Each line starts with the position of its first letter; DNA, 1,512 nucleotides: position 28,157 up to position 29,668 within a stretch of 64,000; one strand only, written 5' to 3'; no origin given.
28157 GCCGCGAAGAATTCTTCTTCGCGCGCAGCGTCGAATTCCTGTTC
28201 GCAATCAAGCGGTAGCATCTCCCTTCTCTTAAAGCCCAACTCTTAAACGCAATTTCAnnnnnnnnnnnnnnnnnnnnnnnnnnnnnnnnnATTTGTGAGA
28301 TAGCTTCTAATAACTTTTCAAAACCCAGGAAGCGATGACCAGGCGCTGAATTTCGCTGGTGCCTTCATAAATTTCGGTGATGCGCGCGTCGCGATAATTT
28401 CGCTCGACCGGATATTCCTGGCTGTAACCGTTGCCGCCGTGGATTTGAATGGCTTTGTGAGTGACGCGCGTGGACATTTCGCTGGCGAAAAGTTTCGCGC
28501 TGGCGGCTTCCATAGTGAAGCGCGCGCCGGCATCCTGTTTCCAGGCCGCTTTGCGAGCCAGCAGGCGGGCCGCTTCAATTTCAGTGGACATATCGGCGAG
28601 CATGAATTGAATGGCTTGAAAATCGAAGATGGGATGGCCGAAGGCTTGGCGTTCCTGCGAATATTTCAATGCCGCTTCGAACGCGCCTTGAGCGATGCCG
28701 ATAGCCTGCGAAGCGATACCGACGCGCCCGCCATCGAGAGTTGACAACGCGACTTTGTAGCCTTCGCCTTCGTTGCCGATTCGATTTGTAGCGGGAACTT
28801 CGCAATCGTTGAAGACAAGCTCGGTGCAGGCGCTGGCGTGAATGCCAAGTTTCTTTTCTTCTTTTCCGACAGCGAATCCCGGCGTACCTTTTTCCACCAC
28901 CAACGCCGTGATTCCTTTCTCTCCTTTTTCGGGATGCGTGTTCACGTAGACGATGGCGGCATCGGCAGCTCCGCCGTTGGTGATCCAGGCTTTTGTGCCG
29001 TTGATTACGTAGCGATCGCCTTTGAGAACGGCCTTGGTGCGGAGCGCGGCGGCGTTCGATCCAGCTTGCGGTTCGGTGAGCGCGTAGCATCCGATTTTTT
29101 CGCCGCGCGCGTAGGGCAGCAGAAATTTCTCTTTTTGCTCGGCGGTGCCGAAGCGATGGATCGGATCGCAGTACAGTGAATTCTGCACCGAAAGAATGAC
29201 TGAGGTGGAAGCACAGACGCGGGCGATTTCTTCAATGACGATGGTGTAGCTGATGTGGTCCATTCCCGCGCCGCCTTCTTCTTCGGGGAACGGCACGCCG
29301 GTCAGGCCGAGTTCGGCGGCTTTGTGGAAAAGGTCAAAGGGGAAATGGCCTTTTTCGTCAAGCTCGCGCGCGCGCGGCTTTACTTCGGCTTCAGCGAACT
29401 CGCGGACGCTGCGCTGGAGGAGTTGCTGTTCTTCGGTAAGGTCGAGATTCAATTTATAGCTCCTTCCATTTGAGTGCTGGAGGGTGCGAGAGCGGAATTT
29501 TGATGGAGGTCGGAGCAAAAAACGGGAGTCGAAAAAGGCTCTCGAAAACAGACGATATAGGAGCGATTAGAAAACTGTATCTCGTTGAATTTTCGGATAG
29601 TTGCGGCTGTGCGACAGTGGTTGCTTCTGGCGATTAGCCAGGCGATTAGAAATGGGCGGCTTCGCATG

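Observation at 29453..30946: Low-GC, compositionally atypical island with a foreign-looking GNAT gene, a non-coding stretch of about 780 nt and a polypurine tract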

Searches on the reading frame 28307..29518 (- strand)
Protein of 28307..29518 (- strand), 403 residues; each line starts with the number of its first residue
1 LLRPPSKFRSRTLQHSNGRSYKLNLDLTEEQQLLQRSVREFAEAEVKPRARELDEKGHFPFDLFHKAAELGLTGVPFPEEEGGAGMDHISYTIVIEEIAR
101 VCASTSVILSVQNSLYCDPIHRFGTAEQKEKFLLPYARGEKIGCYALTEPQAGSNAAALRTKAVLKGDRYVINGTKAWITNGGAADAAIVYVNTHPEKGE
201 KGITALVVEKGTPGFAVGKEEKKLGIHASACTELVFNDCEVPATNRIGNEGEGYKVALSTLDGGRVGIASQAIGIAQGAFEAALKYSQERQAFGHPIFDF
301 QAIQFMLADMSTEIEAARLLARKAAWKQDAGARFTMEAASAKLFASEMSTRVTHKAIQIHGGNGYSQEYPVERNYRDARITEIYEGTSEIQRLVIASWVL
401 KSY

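Call 8: search_protein_families(library=pfam, proteins=[window:28307-29518:-], max_evalue=0.1)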
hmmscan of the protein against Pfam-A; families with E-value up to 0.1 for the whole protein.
window:28307-29518:- (403 aa): 5 families
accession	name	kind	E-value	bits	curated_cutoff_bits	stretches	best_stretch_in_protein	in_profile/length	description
PF00441.29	Acyl-CoA_dh_1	-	8.2e-55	185.5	22.4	1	251-399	1-149/150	Acyl-CoA dehydrogenase, C-terminal domain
PF02771.21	Acyl-CoA_dh_N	-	4.9e-42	143.3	22.9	1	28-140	1-113/113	Acyl-CoA dehydrogenase, N-terminal domain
PF08028.16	Acyl-CoA_dh_2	-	1.8e-27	96.7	22.7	1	267-388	2-133/134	Acyl-CoA dehydrogenase, C-terminal domain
PF02770.24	Acyl-CoA_dh_M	-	2.4e-26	92.2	33.3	1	144-239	1-97/97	Acyl-CoA dehydrogenase, middle domain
PF22924.1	ACOX_C_alpha1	-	2.4e-05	24.7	27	1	284-390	49-159/169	Acyl-CoA oxidase, C-alpha1 domain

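Call 57: find_homologous_proteins(query=window:28310-29452:-, max_evalue=1e-100)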
Query window:28310-29452:- (381 aa): 7838 proteins with E <= 1e-100 among 8000 candidates; the best 120 are listed.
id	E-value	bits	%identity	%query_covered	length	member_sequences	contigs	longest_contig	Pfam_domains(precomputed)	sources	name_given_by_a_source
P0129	1.2e-250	849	100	100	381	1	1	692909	PF02770.25,PF22924.2,PF00441.30,PF08028.17,PF02771.22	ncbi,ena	-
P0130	4.3e-250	847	100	100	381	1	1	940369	PF02770.25,PF22924.2,PF00441.30,PF08028.17,PF02771.22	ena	-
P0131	7.2e-249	843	99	100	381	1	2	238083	PF02770.25,PF00441.30,PF08028.17,PF02771.22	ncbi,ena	-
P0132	2.9e-244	828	97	100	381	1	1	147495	PF02770.25,PF00441.30,PF08028.17,PF02771.22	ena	-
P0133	2.6e-243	825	97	100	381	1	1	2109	PF02770.25,PF00441.30,PF08028.17,PF02771.22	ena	-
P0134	3.1e-241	818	96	100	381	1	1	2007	PF02770.25,PF00441.30,PF08028.17,PF02771.22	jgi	-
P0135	1.2e-238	810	95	100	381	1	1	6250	PF02770.25,PF00441.30,PF08028.17,PF02771.22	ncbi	-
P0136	2.4e-238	809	95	100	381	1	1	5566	PF02770.25,PF00441.30,PF08028.17,PF02771.22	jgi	jgi:butyryl-CoA dehydrogenase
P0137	2.8e-238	808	95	100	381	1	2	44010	PF02770.25,PF00441.30,PF08028.17,PF02771.22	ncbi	-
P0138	5.8e-238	807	94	100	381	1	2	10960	PF02770.25,PF00441.30,PF08028.17,PF02771.22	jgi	jgi:butyryl-CoA dehydrogenase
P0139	1.7e-237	806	94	100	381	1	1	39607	PF02770.25,PF00441.30,PF08028.17,PF02771.22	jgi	jgi:butyryl-CoA dehydrogenase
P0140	2.1e-237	806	94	100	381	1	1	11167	PF02770.25,PF00441.30,PF08028.17,PF02771.22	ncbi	-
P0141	5.5e-236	801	94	100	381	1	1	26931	PF02770.25,PF00441.30,PF08028.17,PF02771.22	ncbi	-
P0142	3.5e-235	798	94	100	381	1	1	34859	PF02770.25,PF00441.30,PF08028.17,PF02771.22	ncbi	-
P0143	1.9e-221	753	88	100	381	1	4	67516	PF02770.25,PF00441.30,PF08028.17,PF02771.22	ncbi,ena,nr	ncbi:MAG TPA: acyl-CoA dehydrogenase [Candidatus Acidoferrum sp.]|nr:acyl-CoA dehydrogenase [Candida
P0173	1.4e-218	744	87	100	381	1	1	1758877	PF02770.25,PF22924.2,PF00441.30,PF08028.17,PF02771.22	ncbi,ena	-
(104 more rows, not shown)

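Call 58: find_encoding_contigs(protein=P0143, flank=8000, max_places=2)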
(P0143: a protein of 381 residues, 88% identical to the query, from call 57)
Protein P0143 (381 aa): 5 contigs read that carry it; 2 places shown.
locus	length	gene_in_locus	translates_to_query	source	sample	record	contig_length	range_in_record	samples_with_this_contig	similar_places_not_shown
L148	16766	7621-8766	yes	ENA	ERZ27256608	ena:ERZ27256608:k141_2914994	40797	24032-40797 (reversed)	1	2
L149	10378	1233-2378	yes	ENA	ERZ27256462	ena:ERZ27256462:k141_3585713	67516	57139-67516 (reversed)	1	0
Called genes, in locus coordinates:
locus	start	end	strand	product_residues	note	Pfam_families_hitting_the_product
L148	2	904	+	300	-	PF01556:DnaJ_C, PF00684:DnaJ_CXXCXGXG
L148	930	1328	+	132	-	PF13411:MerR_1, PF13591:MerR_2, PF00376:MerR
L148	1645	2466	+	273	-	PF01695:IstB_IS21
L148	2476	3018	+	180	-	PF14317:YcxB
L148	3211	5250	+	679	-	PF17092:PCB_OB (faint), PF00575:S1 (weak), PF13509:S1_2 (faint), PF00575:S1 (weak), PF21710:Spt6_S1 (faint), PF00575:S1, PF23459:S1_RRP5 (weak), PF00575:S1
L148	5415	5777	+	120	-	PF18291:HU-HIG (weak), PF00216:Bac_DNA_binding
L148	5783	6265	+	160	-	PF04677:CwfJ_C_1 (faint), PF11969:DcpS_C (weak), PF01230:HIT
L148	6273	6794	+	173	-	PF04978:MST, PF12867:DinB_2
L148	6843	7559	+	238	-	PF00106:adh_short, PF01370:Epimerase (weak), PF08659:KR, PF23441:SDR (weak), PF13561:adh_short_C2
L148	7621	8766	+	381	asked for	PF02771:Acyl-CoA_dh_N, PF02770:Acyl-CoA_dh_M, PF00441:Acyl-CoA_dh_1, PF08028:Acyl-CoA_dh_2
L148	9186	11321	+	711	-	PF00009:GTP_EFTU, PF01926:MMR_HSR1 (faint), PF03144:GTP_EFTU_D2, PF22042:EF-G_D2, PF14492:EFG_III, PF03764:EFG_IV, PF00679:EFG_C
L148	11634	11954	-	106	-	-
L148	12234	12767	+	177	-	PF00383:dCMP_cyt_deam_1, PF14437:MafB19-deam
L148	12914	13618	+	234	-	PF00484:Pro_CA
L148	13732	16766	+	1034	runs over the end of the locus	PF00069:Pkinase, PF07714:PK_Tyr_Ser-Thr, PF03109:ABC1 (weak), PF00931:NB-ARC (weak), PF13191:AAA_16 (weak), PF13401:AAA_22 (weak), PF25872:HTH_77, PF13424:TPR_12, +5 more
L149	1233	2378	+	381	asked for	PF02771:Acyl-CoA_dh_N, PF02770:Acyl-CoA_dh_M, PF00441:Acyl-CoA_dh_1, PF08028:Acyl-CoA_dh_2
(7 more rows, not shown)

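Call 59: find_encoding_contigs(protein=P0173, flank=8000, max_places=1)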
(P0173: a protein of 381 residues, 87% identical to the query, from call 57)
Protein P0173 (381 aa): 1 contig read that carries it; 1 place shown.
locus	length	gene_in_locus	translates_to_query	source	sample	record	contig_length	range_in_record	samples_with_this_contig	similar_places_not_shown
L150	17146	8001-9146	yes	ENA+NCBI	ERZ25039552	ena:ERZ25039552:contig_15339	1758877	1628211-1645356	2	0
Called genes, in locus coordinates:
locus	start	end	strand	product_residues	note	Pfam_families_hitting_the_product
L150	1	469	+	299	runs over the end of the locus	PF00012:HSP70, PF06723:MreB_Mbl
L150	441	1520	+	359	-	PF00012:HSP70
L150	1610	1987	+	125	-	-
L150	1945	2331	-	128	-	-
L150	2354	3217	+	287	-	PF01556:DnaJ_C, PF00684:DnaJ_CXXCXGXG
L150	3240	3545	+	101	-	PF13411:MerR_1, PF13591:MerR_2, PF00376:MerR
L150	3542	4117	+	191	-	-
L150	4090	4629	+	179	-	PF01695:IstB_IS21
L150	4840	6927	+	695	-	PF00575:S1 (weak), PF13509:S1_2 (faint), PF00575:S1, PF21710:Spt6_S1 (faint), PF00575:S1, PF23459:S1_RRP5 (weak), PF00575:S1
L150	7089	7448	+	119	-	PF18291:HU-HIG (weak), PF00216:Bac_DNA_binding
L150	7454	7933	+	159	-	PF04677:CwfJ_C_1 (weak), PF11969:DcpS_C, PF01230:HIT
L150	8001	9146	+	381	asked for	PF02771:Acyl-CoA_dh_N, PF02770:Acyl-CoA_dh_M, PF00441:Acyl-CoA_dh_1, PF08028:Acyl-CoA_dh_2, PF22924:ACOX_C_alpha1 (weak)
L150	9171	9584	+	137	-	-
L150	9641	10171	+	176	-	PF11528:DUF3224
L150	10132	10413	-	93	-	-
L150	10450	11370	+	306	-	PF00890:FAD_binding_2 (weak), PF01266:DAO (faint), PF03486:HI0933_like (faint), PF07992:Pyr_redox_2, PF13450:NAD_binding_8 (faint), PF13738:Pyr_redox_3, PF00070:Pyr_redox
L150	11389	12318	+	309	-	PF01619:Pro_dh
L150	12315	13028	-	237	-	PF13483:Lactamase_B_3, PF00753:Lactamase_B, PF12706:Lactamase_B_2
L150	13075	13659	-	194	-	PF08534:Redoxin, PF00578:AhpC-TSA, PF00085:Thioredoxin (weak), PF13905:Thioredoxin_8 (weak)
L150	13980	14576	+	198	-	PF13505:OMP_b-brl, PF01389:OmpA_membrane (weak), PF09411:PagL (weak)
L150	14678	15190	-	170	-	PF05163:DinB, PF12867:DinB_2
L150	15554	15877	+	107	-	PF01022:HTH_5, PF12840:HTH_20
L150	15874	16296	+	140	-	PF08327:AHSA1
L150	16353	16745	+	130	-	PF00903:Glyoxalase, PF13669:Glyoxalase_4 (weak)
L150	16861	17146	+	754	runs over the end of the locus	PF02463:SMC_N (faint), PF03193:RsgA_GTPase (faint), PF13191:AAA_16 (faint), PF13555:AAA_29 (faint), PF20703:nSTAND1 (faint), PF13304:AAA_21 (faint), PF17755:UvrA_DNA-bind (weak), PF00005:ABC_tran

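Call 60: find_encoding_contigs(protein=P0132, flank=8000, max_places=1)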
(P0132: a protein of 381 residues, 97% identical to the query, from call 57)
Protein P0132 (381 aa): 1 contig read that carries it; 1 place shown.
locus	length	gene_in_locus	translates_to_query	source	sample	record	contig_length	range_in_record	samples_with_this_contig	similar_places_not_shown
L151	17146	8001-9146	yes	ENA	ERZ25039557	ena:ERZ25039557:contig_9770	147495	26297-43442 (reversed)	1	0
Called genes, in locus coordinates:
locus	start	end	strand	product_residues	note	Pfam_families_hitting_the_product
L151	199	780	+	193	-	PF00226:DnaJ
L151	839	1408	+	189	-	PF01556:DnaJ_C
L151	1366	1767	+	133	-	PF13411:MerR_1, PF13591:MerR_2, PF00376:MerR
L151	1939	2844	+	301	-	PF01695:IstB_IS21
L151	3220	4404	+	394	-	PF00575:S1 (weak), PF23459:S1_RRP5 (faint), PF00575:S1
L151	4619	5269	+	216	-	PF00575:S1, PF21710:Spt6_S1 (faint), PF23459:S1_RRP5, PF00575:S1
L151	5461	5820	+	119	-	PF18291:HU-HIG (weak), PF00216:Bac_DNA_binding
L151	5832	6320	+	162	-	PF04677:CwfJ_C_1 (weak), PF11969:DcpS_C (weak), PF01230:HIT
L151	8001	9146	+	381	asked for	PF02771:Acyl-CoA_dh_N, PF02770:Acyl-CoA_dh_M, PF00441:Acyl-CoA_dh_1, PF08028:Acyl-CoA_dh_2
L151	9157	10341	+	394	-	PF27096:UvrC_M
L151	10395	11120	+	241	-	PF00248:Aldo_ket_red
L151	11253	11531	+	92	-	-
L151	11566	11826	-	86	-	PF20408:Abhydrolase_11 (weak)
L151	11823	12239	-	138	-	PF12146:Hydrolase_4, PF00561:Abhydrolase_1 (weak), PF12697:Abhydrolase_6 (weak)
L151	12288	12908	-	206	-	PF07238:PilZ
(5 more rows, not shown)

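Call 61: find_encoding_contigs(protein=P0139, flank=8000, max_places=1)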
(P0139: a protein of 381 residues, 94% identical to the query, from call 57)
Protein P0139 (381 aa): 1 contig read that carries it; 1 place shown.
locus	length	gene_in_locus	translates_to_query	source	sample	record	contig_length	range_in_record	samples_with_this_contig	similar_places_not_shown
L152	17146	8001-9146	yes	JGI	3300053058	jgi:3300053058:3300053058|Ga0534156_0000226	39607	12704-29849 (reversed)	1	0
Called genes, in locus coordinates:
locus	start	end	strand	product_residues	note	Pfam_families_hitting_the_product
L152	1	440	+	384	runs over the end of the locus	PF00226:DnaJ, PF01556:DnaJ_C, PF00684:DnaJ_CXXCXGXG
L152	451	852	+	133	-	PF13411:MerR_1, PF13591:MerR_2, PF00376:MerR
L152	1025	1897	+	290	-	PF01695:IstB_IS21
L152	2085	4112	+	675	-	PF17092:PCB_OB (faint), PF21710:Spt6_S1 (faint), PF00575:S1 (weak), PF00575:S1, PF23459:S1_RRP5 (weak), PF00575:S1, PF23459:S1_RRP5, PF00575:S1, +1 more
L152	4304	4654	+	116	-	PF18291:HU-HIG (weak), PF00216:Bac_DNA_binding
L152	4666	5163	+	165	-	PF04677:CwfJ_C_1 (weak), PF11969:DcpS_C (weak), PF01230:HIT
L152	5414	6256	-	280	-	-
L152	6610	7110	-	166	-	PF00583:Acetyltransf_1, PF13508:Acetyltransf_7, PF13673:Acetyltransf_10 (weak)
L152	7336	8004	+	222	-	-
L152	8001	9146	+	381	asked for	PF02771:Acyl-CoA_dh_N, PF02770:Acyl-CoA_dh_M, PF00441:Acyl-CoA_dh_1, PF08028:Acyl-CoA_dh_2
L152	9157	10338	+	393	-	PF27096:UvrC_M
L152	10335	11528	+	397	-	PF00248:Aldo_ket_red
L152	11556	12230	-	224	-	PF12697:Abhydrolase_6, PF00561:Abhydrolase_1 (weak), PF12146:Hydrolase_4, PF20408:Abhydrolase_11, PF10142:PhoPQ_related (faint)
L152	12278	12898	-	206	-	PF07238:PilZ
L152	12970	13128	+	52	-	-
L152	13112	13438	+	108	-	PF07238:PilZ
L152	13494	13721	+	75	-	-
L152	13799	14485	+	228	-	PF00702:Hydrolase, PF13419:HAD_2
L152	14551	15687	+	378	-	PF00266:Aminotran_5, PF22580:KYNU_C (weak)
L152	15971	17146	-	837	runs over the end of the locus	PF03544:TonB_C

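Call 71: search_protein_families(library=pfam, proteins=[L152:5414-6256:-], max_evalue=0.01)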
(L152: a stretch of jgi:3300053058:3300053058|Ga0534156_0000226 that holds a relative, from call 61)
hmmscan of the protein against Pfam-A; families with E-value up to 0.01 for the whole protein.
L152:5414-6256:- (280 aa): 1 family
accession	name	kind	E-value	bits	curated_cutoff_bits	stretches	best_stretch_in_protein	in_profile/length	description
PF05014.21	Nuc_deoxyrib_tr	-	0.00049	20.7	28.8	1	163-235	30-101/117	Nucleoside 2-deoxyribosyltransferase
